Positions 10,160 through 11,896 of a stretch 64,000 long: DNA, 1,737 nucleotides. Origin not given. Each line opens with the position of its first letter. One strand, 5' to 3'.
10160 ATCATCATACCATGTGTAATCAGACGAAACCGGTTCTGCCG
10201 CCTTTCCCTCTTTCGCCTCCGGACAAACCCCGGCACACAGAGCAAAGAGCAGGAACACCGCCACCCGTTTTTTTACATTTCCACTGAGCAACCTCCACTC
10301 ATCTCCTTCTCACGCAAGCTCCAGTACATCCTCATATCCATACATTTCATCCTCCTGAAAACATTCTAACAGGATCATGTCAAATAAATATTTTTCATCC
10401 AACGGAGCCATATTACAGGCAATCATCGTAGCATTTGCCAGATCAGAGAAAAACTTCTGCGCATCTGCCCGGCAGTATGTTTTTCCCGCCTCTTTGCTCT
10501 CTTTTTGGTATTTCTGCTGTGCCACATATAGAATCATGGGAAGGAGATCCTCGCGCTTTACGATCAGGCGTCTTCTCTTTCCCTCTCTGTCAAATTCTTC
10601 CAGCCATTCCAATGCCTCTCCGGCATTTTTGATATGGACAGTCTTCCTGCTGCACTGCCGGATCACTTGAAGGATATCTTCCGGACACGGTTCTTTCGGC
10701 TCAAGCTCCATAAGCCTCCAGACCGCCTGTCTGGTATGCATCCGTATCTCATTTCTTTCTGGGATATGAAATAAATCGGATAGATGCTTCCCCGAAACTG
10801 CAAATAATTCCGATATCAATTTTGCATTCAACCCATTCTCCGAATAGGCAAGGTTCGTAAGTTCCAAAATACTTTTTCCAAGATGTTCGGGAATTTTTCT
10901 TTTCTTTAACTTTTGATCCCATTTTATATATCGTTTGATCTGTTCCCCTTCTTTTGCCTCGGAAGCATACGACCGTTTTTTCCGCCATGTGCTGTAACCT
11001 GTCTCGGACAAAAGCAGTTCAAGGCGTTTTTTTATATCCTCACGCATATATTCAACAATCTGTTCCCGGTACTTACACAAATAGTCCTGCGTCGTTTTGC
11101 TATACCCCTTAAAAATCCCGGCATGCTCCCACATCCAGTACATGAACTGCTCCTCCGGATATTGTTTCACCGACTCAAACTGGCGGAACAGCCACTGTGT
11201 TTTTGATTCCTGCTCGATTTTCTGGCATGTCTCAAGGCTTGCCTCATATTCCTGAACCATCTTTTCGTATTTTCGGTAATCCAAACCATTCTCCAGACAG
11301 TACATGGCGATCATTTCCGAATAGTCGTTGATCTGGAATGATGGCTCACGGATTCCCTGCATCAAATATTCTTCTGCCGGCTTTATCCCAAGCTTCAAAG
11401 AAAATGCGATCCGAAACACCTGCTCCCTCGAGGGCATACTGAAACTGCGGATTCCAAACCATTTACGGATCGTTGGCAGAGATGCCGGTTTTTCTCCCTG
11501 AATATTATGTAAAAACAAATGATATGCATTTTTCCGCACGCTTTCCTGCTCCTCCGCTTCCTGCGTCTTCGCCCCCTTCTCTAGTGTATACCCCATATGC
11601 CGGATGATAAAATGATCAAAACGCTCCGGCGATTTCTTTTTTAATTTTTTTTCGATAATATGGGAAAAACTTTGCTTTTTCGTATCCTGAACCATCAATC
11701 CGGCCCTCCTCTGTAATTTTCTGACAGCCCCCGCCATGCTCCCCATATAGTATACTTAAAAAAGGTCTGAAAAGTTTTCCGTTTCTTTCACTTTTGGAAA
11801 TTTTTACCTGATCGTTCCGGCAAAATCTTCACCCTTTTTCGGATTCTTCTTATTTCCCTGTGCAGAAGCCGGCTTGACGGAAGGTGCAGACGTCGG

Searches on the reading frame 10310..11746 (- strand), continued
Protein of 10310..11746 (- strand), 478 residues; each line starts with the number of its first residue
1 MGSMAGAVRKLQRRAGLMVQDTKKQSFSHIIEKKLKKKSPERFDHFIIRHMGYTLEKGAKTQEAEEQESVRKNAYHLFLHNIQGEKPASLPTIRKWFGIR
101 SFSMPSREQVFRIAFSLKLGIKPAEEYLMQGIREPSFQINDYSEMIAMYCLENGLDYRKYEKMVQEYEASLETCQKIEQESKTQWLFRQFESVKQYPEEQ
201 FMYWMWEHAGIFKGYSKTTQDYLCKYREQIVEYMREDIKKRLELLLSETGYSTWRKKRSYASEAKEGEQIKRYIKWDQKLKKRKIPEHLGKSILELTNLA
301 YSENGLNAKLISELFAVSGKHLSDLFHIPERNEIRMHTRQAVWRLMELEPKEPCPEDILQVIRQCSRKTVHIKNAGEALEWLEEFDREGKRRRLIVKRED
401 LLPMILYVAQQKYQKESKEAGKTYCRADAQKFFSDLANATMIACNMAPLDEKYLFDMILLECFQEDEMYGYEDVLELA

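Call 60: find_encoding_contigs(protein=P0119, flank=10000, max_places=1)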
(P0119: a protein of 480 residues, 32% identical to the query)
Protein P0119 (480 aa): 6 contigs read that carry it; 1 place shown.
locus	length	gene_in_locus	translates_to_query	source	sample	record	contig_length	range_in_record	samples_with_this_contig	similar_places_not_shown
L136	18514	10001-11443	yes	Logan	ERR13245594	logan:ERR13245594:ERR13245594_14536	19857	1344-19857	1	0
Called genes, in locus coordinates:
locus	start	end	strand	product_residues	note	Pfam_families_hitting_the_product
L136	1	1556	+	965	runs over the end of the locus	?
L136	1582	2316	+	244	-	PF13672:PP2C_2, PF00481:PP2C (faint)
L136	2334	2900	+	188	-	PF00498:FHA (weak)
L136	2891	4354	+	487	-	PF13519:VWA_2, PF16697:Yop-YscD_cpl, PF00498:FHA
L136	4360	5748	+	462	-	PF00069:Pkinase, PF06293:Kdo (weak), PF07714:PK_Tyr_Ser-Thr, PF03109:ABC1, PF00498:FHA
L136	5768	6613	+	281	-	PF00481:PP2C, PF13672:PP2C_2, PF07228:SpoIIE (faint)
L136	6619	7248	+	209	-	PF16697:Yop-YscD_cpl (weak), PF00498:FHA (weak)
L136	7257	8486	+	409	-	PF00498:FHA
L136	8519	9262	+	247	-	-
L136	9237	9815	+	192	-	-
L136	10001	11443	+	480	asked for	-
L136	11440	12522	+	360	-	PF00069:Pkinase, PF07714:PK_Tyr_Ser-Thr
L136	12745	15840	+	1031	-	PF00512:HisKA, PF02518:HATPase_c, PF00072:Response_reg, PF01627:Hpt (weak)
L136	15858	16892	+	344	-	PF00072:Response_reg, PF01627:Hpt (weak)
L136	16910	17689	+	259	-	PF00072:Response_reg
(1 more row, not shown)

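Call 62: search_protein_representatives(alignment_id=A1)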
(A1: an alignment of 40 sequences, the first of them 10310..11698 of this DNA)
Query: 40 sequences, 475 profile positions. Proteins with E-value up to 0.001 (for the whole library): 922; up to 1e-10: 242; up to 1e-30: 127. The best 150 are listed.
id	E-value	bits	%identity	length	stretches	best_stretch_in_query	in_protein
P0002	3.4e-200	682.2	-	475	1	2-471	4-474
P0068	1.3e-184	630.8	-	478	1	5-472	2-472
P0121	3.7e-179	612.8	-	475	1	2-472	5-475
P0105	8.9e-174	595.0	-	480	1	3-473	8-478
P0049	1.0e-170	585.0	-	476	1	3-471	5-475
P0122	1.0e-169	581.6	-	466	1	4-472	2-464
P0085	5.0e-169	579.4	-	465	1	5-473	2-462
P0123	6.3e-169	579.1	-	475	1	4-473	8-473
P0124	9.6e-165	565.3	-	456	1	4-470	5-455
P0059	1.5e-162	558.0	-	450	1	5-472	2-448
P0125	3.7e-160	550.1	-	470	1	8-473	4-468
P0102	8.5e-158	542.3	-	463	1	5-472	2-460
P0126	4.7e-156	536.6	-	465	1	5-473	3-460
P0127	4.8e-155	533.3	-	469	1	4-473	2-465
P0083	1.5e-154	531.6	-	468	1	6-473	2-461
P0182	8.3e-111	387.4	-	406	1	40-380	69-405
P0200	2.1e-85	303.6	-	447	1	12-470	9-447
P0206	1.1e-69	251.8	-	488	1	6-470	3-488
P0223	1.1e-39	152.9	-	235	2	365-471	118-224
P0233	1.8e-33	132.4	-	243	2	376-470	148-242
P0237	1.2e-30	123.0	-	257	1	211-360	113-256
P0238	1.7e-30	122.6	-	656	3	22-215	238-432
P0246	6.3e-25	104.2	-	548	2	71-248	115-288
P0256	3.0e-21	92.1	-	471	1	12-208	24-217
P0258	5.2e-21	91.3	-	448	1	10-207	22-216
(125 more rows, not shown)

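Call 63: search_protein_families(library=pfam, proteins=[P0238, P0246, P0256, P0258, P0206, P0182, P0200, P0237, P0233, P0223], max_evalue=0.01)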
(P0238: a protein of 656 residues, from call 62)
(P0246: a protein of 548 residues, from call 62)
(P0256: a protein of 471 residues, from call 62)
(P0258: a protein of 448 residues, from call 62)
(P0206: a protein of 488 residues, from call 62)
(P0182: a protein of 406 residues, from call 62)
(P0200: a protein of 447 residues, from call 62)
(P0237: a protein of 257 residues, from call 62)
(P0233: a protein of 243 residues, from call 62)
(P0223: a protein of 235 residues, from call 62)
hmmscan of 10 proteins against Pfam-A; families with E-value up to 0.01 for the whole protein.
P0238 (656 aa): 0 families

P0246 (548 aa): 0 families

P0256 (471 aa): 0 families

P0258 (448 aa): 0 families

P0206 (488 aa): 1 family
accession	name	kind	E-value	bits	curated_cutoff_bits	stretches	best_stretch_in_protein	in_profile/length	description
PF08974.15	DUF1877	-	0.00084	20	22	1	370-468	19-114/163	Domain of unknown function (DUF1877)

P0182 (406 aa): 0 families

P0200 (447 aa): 0 families

P0237 (257 aa): 4 families
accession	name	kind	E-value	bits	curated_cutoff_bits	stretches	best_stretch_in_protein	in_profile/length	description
PF00977.27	His_biosynth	-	3.1e-21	76.3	23.6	1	5-121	1-121/228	Histidine biosynthesis protein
PF03060.21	NMO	-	0.0001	22.2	28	1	56-99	176-219/331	Nitronate monooxygenase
PF04309.18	G3P_antiterm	-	0.00055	19.8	27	1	64-97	130-163/173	Glycerol-3-phosphate responsive antiterminator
PF01207.24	Dus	-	0.0069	16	20.4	0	29-101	138-213/311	Dihydrouridine synthase (Dus)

P0233 (243 aa): 1 family
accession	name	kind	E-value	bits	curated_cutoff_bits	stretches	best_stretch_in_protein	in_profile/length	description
PF01126.25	Heme_oxygenase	-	0.0045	17.3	23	1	107-178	54-126/204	Heme oxygenase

P0223 (235 aa): 0 families
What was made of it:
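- Tried and rejected: Pfam on remote family members (call 63).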

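Call 71: fold_search(model_id=the predicted structure, library=viral)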
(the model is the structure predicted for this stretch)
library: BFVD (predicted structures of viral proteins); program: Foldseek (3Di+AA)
matches with E <= 10: 77; with E <= 0.001: 0
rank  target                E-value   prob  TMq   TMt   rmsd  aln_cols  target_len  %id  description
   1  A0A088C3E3            9.5e-01  0.09  0.14  0.07  32.5       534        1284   11  (no name in the UniProt tables at hand)
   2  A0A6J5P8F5            1.2e+00  0.04  0.10  0.09  57.4       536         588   12  Uncharacterized protein [uncultured Caudovirales phage]
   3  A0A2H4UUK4            1.8e+00  0.05  0.10  0.13  26.2       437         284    8  Soluble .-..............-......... factor (NSF) attachment protein [Bodo saltans virus]
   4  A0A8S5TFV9            1.9e+00  0.03  0.08  0.07  47.3       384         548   10  STRUCTURAL MAINTENANCE OF CHROMOSOMES PROTEIN [Phage sp. ctL4h4]
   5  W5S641                2.2e+00  0.02  0.08  0.06  42.7       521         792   13  DNA double-strand break repair ATPase [Pithovirus sibericum]
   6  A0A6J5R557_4          2.3e+00  0.05  0.14  0.09  19.0       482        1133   12  Uncharacterized protein [uncultured Caudovirales phage]
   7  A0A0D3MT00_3          2.3e+00  0.04  0.13  0.07  52.5       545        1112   12  Tail tape measure protein [Lactococcus phage WRP3]
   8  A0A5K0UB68            2.4e+00  0.05  0.08  0.13  21.2       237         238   12  t-SNARE coiled-coil homology domain-containing protein [Yasminevirus sp. GU-2018]
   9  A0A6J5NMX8            2.5e+00  0.04  0.12  0.10  64.4       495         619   10  Uncharacterized protein [uncultured Caudovirales phage]
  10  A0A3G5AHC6            2.7e+00  0.13  0.16  0.14  18.1       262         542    9  BAR domain-containing protein [Sylvanvirus sp.]
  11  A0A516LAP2            2.8e+00  0.03  0.11  0.07  43.5       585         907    8  (no name in the UniProt tables at hand)
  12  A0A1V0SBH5            3.0e+00  0.03  0.11  0.08  29.4       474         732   11  U-box domain protein [Catovirus CTV1]
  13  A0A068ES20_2          3.2e+00  0.01  0.09  0.05  45.9       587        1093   12  Large tegument protein [Falconid herpesvirus 1]
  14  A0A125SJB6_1          3.4e+00  0.03  0.13  0.07  35.9       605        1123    9  (no name in the UniProt tables at hand)
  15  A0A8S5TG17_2          3.6e+00  0.03  0.10  0.05  24.4       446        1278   10  Tail tape measure [Myoviridae sp. ctIty1]
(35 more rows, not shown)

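Call 88: list_cluster_members(proteins=[P0007, P0023, P0033, P0039, P0057, P0071, P0079, P0086, P0092, P0084])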
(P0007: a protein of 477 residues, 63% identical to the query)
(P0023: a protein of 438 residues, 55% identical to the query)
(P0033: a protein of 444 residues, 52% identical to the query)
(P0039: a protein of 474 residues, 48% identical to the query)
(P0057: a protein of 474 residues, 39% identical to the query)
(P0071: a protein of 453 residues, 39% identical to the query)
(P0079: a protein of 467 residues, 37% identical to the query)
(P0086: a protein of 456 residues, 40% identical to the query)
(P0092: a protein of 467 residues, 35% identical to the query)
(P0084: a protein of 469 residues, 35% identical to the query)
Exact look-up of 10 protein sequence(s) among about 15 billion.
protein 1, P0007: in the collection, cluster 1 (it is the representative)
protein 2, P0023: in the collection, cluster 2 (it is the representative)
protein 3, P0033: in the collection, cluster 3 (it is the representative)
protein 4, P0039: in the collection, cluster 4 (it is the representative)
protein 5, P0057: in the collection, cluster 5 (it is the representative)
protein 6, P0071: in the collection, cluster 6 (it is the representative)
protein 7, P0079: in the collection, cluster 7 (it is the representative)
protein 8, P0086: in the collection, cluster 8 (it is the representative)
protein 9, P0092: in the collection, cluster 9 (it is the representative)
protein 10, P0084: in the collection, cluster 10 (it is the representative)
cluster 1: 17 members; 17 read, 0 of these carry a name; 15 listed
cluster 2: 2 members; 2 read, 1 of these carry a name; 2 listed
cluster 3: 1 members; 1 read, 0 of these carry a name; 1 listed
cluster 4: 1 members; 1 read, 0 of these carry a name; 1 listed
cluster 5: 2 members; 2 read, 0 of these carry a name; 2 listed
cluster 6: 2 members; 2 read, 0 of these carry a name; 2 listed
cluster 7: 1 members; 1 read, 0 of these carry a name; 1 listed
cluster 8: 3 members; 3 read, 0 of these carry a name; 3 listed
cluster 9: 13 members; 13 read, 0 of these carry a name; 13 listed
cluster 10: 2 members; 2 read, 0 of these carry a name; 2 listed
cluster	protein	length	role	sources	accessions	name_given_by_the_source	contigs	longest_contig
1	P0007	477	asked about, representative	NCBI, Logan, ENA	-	-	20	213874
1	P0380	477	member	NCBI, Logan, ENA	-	-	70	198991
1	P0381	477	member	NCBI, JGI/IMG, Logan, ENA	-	-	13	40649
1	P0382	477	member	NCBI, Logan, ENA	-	-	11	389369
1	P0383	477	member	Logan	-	-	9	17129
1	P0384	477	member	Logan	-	-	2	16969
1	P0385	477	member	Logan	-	-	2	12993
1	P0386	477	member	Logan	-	-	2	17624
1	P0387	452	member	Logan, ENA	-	-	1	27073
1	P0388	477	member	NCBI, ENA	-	-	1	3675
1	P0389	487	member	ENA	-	-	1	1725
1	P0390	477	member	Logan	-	-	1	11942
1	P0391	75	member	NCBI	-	-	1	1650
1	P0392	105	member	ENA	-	-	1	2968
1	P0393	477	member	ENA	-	-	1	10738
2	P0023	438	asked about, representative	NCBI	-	-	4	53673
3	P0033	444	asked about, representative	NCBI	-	-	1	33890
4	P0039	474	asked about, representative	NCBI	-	-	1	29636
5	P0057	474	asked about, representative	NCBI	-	-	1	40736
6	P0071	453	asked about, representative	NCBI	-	-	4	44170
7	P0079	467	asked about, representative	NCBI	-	-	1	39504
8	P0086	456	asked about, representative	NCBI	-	-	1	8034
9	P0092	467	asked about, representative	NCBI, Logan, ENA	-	-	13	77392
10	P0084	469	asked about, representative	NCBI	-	-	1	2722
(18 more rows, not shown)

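Call 93: search_protein_families(library=ncbifam, proteins=[window:10310-11698:-], max_evalue=0.01)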
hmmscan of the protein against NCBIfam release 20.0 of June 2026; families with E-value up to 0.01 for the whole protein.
window:10310-11698:- (462 aa): 0 families

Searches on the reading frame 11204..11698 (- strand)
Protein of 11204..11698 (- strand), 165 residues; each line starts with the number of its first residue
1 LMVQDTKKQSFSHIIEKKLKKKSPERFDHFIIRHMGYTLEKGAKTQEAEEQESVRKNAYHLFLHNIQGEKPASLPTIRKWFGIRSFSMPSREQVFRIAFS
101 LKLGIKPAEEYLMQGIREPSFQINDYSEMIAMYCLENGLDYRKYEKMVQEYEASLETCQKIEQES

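Call 53: predict_structure(alignment_id=A2)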
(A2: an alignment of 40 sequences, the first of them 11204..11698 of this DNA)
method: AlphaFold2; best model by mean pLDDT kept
length: 165 residues; sequences in the alignment: 40
mean_pLDDT: 91.0   pTM: 0.79
mean pLDDT of the five models: 91.0, 90.8, 89.8, 89.3, 89.3
residues with pLDDT >= 90: 123; 70-90: 29; 50-70: 13; < 50: 0
segments of 3 or more residues with pLDDT < 50: none
pLDDT, mean of each block of 10 residues (from residue 1): 66 81 86 95 77 97 96 98 97 98 97 96 97 98 98 91 68
secondary structure, 60 per line:
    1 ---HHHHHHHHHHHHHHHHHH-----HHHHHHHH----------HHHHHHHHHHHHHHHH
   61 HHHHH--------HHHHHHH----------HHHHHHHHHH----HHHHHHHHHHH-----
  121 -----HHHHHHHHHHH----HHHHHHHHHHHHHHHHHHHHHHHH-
elements in order: H4-21 H27-34 H45-65 H74-80 H91-100 H105-115 H126-136 H141-164
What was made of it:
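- On XRE-type HTH / RNPP-like regulator (as a filing for the 462-aa protein): The N-terminal model is confident (pLDDT 91, call 53).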

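Call 55: fold_search(model_id=the predicted structure, library=pdb)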
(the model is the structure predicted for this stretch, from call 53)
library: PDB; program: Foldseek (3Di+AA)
matches with E <= 10: 33; with E <= 0.001: 0
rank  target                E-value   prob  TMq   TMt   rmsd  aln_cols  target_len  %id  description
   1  7p4a_A                1.0e+00  0.30  0.30  0.22   9.6       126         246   16  Non-canonical Staphylococcus aureus pathogenicity island repression. (released 2022-07-27)
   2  9a5x_A                3.4e+00  0.05  0.20  0.10  15.1       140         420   14  Integrative model of CLPX-CLPP by crosslinking MS and deep learning (released 2024-09-18)
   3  9g9d_C                4.4e+00  0.02  0.14  0.17  13.2       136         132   11  CryoEM structure of Enterococcus italicus Csm-crRNA-CTR (4.3) complex (released 2025-02-05)
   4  6yxx_BI               4.7e+00  0.06  0.25  0.16  11.1       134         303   14  State A of the Trypanosoma brucei mitoribosomal large subunit assembly intermediate (released 2020-10-14)
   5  9jk7_A                4.9e+00  0.04  0.16  0.11  13.7       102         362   13  Human VANGL2 hexamer (released 2024-12-25)
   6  4z7f_C                4.9e+00  0.02  0.11  0.11  17.1       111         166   13  Crystal structure of FolT bound with folic acid (released 2015-07-29)
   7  9ykx_B                5.2e+00  0.02  0.16  0.10  16.6       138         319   12  Un-crosslinked hClpX (released 2026-03-04)
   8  9dvy_C                5.2e+00  0.02  0.16  0.09  16.2       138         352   13  Human mitochondrial ClpX with endogenous substrate (released 2025-10-15)
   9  9uc5_A                6.1e+00  0.06  0.18  0.29  16.9       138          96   10  Mini-protein binder of N-terminal domain of nucleocapsid protein of SARS-CoV2 (released 2026-02-25)
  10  9efq_B                6.1e+00  0.04  0.22  0.12  17.5       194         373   12  Cryo-EM structure of COP9 signalosome precatalytic state with neddylated cullin-2 (released 2025-12-03)
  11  2k19_MODEL_1_A        6.1e+00  0.03  0.18  0.25  13.2       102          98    8  NMR solution structure of PisI (released 2008-06-17)
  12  4ags_B                6.1e+00  0.03  0.15  0.07  12.4       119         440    9  Leishmania TDR1 - a unique trimeric glutathione transferase (released 2012-07-04)
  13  8euc_D                6.1e+00  0.03  0.19  0.09  14.1       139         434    9  Cryo-EM structure of cGMP bound human CNGA3/CNGB3 channel in GDN, transition state 2 (released 2023-08-09)
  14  4ybo_D                6.1e+00  0.02  0.17  0.09  14.7       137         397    8  Structure of Citrate Synthase from the Thermoacidophilic Euryarchaeon Thermolasma acidophilum (released 2015-09-02)
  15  7nmz_AA               6.5e+00  0.03  0.21  0.16  17.3       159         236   16  Structure of 14-3-3 eta in complex with Nedd4-2(335-455) containing two 14-3-3 binding motifs Ser342 and Ser448 (released 2021-07-21)
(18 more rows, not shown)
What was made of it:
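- On XRE-type HTH / RNPP-like regulator (as a filing for the 462-aa protein): Rgg2 appears at E 8 (call 55).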

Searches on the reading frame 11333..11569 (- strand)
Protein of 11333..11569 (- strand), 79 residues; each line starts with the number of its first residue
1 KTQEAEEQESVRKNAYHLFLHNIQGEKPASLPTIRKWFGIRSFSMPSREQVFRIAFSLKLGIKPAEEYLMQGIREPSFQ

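Call 83: search_solved_structures(query=A3, max_evalue=10, show_alignments=3)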
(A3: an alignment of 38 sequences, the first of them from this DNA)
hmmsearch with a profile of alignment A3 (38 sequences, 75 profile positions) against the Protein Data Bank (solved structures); distinct sequences matched with E-value up to 10: 2.
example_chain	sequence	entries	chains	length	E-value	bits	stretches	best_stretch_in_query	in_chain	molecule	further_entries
4yxz_A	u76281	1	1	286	0.00019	24.5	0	45-61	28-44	dTor_9x31L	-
3tcm_A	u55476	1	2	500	0.69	13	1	34-51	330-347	Alanine aminotransferase 2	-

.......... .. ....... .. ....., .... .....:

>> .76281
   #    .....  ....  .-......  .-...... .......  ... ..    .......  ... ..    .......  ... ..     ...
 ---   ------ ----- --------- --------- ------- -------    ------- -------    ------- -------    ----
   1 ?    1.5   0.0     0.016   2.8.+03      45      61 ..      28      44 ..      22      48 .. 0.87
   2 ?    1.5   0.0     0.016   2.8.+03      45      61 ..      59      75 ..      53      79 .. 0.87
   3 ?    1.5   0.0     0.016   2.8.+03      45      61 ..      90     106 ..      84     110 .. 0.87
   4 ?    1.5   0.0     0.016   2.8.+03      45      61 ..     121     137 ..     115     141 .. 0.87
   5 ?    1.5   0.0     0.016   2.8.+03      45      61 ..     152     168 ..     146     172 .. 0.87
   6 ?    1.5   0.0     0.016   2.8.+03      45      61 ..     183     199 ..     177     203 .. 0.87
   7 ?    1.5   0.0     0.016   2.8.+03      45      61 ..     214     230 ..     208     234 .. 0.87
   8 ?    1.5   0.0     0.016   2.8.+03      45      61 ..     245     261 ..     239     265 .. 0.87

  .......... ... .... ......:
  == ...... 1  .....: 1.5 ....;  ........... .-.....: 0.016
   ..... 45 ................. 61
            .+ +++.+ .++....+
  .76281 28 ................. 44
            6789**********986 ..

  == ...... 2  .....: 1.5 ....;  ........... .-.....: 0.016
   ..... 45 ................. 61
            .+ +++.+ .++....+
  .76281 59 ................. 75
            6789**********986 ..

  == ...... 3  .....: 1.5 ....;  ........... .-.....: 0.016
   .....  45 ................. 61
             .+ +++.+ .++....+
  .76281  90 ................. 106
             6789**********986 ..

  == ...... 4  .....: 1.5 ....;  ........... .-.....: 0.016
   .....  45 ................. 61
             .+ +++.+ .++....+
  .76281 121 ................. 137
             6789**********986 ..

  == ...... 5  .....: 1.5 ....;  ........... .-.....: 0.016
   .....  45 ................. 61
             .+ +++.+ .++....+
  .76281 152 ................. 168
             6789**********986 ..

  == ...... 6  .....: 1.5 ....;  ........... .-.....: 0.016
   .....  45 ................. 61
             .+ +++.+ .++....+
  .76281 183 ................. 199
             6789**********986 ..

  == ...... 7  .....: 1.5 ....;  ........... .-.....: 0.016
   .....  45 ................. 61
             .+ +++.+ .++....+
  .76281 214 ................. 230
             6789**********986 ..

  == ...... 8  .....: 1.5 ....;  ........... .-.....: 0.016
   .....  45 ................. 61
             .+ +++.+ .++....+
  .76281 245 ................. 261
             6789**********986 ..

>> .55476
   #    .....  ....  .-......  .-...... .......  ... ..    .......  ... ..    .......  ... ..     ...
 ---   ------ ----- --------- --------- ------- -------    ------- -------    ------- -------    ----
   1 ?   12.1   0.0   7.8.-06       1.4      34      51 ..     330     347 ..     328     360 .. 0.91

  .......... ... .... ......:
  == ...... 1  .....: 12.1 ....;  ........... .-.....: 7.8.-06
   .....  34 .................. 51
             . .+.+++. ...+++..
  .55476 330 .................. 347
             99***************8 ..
